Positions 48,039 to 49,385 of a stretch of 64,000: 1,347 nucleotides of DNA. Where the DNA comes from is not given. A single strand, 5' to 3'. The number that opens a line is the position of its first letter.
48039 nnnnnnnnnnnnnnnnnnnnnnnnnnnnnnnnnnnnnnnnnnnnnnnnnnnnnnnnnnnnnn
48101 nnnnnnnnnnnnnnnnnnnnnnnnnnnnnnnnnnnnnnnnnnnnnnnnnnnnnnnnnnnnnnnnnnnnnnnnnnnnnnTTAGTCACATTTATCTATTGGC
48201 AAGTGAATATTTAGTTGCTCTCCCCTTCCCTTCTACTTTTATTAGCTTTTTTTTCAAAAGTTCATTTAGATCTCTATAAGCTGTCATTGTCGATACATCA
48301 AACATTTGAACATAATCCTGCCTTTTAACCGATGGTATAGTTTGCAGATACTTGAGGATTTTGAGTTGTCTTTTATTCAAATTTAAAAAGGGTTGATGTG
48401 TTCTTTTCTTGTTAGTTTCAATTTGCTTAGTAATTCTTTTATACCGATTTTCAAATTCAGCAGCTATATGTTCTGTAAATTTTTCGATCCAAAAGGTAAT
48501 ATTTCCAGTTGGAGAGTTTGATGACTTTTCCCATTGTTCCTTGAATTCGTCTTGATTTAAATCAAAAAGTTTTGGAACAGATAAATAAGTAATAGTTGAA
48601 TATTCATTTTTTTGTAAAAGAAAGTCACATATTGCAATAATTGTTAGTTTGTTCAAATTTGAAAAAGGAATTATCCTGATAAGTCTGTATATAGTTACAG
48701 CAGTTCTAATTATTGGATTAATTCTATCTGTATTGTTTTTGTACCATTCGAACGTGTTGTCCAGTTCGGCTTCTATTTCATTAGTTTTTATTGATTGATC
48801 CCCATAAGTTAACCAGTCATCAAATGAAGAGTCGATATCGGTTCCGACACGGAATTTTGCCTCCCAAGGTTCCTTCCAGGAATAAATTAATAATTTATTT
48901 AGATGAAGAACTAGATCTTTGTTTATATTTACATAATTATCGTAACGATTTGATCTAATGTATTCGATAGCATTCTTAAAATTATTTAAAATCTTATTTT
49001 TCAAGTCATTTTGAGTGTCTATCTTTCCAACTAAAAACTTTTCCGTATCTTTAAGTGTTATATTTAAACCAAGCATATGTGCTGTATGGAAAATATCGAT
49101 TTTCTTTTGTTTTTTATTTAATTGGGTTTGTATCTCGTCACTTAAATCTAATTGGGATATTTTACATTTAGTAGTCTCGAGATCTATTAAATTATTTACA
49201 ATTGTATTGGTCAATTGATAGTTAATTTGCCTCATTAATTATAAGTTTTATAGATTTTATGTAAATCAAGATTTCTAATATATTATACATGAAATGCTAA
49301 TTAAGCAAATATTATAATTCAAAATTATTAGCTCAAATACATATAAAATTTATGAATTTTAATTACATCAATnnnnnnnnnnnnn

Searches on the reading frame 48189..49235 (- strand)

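Call 7: search_protein_families(library=pfam, proteins=[window:48189-49235:-], max_evalue=0.1)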
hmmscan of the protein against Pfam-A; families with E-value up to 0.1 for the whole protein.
window:48189-49235:- (348 aa): 6 families
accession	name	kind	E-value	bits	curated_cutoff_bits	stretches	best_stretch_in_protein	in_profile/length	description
PF08220.18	HTH_DeoR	-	1.2e-07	31.8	21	1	289-333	1-45/57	DeoR-like helix-turn-helix domain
PF02661.23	Fic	-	8.4e-05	23.8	24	1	152-207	40-93/93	Fic/DOC family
PF08279.18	HTH_11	-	0.00012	22.3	25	1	289-338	1-50/55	HTH domain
PF22168.2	DIP2311-like_C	-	0.0055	17.4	27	1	296-345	13-62/63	Transcriptional regulator DIP2311-like, C-terminal domain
PF25213.1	HVO_A0261_N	-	0.031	14.6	35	1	283-336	6-58/86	HVO_A0261 N-terminal domain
PF11300.13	DUF3102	-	0.078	13.7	24.4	0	257-329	58-128/129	Protein of unknown function (DUF3102)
